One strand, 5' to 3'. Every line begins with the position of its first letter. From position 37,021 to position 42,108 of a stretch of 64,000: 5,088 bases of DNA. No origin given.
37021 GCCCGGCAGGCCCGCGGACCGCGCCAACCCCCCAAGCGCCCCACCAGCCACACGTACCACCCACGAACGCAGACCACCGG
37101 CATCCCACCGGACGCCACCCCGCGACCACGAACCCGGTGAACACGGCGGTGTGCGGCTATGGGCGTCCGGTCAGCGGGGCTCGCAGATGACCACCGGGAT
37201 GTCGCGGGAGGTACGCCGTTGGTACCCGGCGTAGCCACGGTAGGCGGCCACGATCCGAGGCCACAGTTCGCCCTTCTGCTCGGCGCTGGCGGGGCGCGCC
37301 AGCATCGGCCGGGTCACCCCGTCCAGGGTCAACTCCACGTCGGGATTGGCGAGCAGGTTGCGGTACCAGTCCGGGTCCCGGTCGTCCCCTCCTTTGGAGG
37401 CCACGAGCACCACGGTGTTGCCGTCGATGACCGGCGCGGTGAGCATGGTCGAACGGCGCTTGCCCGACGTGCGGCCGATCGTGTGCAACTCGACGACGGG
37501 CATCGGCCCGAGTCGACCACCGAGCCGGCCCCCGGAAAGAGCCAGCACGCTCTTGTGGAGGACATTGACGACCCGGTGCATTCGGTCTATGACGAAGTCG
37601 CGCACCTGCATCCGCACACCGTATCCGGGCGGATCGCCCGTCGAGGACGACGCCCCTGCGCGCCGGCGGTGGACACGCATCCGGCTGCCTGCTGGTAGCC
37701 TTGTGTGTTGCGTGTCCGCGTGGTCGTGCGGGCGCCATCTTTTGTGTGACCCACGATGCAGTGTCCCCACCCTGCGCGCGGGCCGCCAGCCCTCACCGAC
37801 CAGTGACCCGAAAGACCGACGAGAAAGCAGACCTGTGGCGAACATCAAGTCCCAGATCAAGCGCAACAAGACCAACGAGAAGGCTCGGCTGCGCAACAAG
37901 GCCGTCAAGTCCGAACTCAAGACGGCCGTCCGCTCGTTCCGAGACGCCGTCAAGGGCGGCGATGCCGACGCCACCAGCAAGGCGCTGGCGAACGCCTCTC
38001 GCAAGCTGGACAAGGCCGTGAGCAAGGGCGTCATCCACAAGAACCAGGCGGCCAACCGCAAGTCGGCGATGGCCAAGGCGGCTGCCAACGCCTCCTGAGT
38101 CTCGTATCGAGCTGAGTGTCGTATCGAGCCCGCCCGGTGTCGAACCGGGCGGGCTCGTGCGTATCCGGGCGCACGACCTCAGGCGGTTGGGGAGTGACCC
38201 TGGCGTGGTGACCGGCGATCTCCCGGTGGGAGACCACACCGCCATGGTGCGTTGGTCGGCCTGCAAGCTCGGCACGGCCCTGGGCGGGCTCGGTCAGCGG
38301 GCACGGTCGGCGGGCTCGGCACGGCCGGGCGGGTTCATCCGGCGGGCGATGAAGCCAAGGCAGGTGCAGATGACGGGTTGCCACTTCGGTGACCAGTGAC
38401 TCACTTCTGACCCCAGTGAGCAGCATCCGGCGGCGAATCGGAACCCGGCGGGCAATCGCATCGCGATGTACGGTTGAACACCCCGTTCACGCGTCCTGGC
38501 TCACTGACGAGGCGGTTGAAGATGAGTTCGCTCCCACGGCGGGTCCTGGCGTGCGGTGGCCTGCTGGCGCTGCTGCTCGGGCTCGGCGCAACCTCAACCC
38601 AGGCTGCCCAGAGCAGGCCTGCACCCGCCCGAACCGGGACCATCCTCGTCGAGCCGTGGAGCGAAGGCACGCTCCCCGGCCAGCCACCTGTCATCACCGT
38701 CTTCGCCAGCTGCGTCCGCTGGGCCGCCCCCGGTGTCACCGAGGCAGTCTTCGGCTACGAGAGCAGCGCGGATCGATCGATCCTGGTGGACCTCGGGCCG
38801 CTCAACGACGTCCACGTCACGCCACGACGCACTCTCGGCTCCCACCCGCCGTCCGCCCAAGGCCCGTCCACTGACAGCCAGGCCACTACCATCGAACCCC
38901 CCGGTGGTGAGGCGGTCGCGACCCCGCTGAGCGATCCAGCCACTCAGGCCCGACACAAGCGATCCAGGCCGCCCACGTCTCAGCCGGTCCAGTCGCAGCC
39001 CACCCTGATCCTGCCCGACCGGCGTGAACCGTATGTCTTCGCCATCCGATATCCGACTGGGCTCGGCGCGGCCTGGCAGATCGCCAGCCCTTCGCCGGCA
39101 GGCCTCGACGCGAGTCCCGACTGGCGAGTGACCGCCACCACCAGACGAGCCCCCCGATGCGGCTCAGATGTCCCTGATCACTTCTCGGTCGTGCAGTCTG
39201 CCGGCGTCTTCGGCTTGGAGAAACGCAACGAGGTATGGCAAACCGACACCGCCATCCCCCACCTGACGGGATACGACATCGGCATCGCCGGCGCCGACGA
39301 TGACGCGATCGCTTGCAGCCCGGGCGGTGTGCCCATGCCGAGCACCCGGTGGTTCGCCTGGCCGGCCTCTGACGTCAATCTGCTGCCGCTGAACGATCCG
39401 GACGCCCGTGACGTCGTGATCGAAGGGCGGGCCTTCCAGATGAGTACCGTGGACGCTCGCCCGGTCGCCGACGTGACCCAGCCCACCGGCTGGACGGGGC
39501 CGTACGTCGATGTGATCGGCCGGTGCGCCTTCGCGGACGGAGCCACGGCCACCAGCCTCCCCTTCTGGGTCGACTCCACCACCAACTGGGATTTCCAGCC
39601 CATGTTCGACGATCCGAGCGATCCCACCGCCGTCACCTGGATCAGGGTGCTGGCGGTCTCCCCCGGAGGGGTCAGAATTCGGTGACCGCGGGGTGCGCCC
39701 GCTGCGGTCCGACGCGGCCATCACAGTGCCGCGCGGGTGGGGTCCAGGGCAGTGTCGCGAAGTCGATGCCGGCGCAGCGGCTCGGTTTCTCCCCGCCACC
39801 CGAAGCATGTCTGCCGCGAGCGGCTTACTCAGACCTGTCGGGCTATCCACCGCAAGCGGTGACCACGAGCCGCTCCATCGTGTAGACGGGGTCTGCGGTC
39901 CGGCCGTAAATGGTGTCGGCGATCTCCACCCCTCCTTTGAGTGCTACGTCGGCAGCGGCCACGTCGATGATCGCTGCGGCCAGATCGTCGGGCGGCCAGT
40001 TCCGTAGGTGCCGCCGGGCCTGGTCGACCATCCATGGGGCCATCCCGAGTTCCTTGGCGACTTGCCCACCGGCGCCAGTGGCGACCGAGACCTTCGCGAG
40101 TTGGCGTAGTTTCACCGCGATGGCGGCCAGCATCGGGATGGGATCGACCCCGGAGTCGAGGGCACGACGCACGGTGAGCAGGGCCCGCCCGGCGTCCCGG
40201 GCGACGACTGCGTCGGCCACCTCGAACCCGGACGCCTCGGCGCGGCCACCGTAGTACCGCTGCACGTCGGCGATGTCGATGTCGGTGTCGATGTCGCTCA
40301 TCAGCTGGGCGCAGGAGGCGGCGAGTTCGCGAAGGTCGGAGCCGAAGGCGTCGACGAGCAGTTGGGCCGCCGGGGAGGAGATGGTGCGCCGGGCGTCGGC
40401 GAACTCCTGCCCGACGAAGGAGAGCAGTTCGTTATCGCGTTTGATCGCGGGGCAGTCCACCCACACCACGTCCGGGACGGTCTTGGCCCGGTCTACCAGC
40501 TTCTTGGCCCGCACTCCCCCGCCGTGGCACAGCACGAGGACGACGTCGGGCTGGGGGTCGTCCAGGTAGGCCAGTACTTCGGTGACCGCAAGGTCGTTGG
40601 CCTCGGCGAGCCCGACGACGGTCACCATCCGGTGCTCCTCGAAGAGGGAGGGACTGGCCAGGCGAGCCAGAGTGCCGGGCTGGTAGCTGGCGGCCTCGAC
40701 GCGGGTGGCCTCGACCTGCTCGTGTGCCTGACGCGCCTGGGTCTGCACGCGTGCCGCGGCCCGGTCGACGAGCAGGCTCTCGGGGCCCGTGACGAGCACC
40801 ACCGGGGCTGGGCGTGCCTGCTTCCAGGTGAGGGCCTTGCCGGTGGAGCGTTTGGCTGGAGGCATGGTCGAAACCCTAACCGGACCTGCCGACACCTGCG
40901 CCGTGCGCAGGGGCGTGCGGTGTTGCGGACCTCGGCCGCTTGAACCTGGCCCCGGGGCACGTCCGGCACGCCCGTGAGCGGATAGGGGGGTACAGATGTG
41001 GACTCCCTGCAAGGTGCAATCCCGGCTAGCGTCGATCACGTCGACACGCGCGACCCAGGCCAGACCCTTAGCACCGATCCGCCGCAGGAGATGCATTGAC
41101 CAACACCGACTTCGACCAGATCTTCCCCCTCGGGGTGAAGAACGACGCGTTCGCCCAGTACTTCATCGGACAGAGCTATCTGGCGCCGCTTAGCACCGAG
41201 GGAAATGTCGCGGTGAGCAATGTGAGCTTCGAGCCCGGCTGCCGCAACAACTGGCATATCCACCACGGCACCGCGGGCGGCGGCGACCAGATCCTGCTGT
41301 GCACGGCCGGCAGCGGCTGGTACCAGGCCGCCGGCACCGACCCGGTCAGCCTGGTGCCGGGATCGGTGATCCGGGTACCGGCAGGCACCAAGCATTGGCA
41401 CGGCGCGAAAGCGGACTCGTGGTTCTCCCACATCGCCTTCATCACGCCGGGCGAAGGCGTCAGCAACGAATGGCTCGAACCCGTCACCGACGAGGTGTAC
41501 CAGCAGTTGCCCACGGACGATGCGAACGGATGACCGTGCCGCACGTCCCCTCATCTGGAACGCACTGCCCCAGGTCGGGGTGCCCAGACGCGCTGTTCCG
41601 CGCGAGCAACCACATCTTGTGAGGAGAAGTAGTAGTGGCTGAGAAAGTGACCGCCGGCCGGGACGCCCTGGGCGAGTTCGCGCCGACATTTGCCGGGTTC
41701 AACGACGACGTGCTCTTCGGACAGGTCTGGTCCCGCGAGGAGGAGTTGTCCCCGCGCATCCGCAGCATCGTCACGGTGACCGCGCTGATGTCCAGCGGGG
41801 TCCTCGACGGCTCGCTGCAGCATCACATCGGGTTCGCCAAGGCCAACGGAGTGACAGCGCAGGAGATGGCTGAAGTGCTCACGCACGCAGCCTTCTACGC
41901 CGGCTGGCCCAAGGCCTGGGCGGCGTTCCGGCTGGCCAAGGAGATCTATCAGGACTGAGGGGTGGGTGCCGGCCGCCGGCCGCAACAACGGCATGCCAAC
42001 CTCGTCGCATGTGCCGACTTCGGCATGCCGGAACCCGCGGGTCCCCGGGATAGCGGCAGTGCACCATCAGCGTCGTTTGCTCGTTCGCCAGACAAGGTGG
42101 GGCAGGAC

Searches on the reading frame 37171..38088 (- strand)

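Call 15: search_protein_families(library=pfam, proteins=[window:37171-38088:-], max_evalue=0.001)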
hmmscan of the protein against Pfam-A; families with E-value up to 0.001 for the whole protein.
window:37171-38088:- (305 aa): 1 family
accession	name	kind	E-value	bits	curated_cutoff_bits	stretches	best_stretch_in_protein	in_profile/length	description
PF04075.20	F420H2_quin_red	-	1e-33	116.7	22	1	184-304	11-130/130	F420H(2)-dependent quinone reductase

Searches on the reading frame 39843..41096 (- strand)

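Call 15: search_protein_families(library=pfam, proteins=[window:39843-41096:-], max_evalue=0.001)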
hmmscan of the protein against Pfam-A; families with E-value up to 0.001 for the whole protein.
window:39843-41096:- (417 aa): 2 families
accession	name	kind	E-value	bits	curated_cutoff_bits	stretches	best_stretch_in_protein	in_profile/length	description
PF21694.2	DNA_pol3_delta_C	-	2.7e-11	43.9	27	1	289-389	3-106/121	DNA polymerase III delta subunit, C-terminal domain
PF12169.13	DNA_pol3_gamma3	-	0.00013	22.2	24.4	1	276-343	4-71/143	DNA polymerase III subunits gamma and tau domain III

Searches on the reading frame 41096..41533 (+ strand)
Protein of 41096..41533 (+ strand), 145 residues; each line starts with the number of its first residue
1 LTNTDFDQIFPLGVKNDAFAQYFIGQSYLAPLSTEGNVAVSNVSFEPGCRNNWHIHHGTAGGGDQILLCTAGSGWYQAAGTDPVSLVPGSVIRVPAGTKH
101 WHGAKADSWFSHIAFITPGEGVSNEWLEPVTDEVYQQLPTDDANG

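Call 15: search_protein_families(library=pfam, proteins=[window:41096-41533:+], max_evalue=0.001)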
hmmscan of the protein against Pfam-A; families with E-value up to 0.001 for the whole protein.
window:41096-41533:+ (145 aa): 1 family
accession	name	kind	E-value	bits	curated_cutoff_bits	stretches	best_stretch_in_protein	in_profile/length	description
PF07883.17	Cupin_2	-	3.8e-05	23.7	27.2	1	43-106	3-60/70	Cupin domain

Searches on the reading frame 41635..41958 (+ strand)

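Call 15: search_protein_families(library=pfam, proteins=[window:41635-41958:+], max_evalue=0.001)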
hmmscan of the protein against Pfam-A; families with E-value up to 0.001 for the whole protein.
window:41635-41958:+ (107 aa): 1 family
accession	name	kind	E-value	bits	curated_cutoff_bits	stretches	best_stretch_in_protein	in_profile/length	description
PF02627.25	CMD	-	1.9e-20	73.1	23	1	17-103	1-84/84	Carboxymuconolactone decarboxylase family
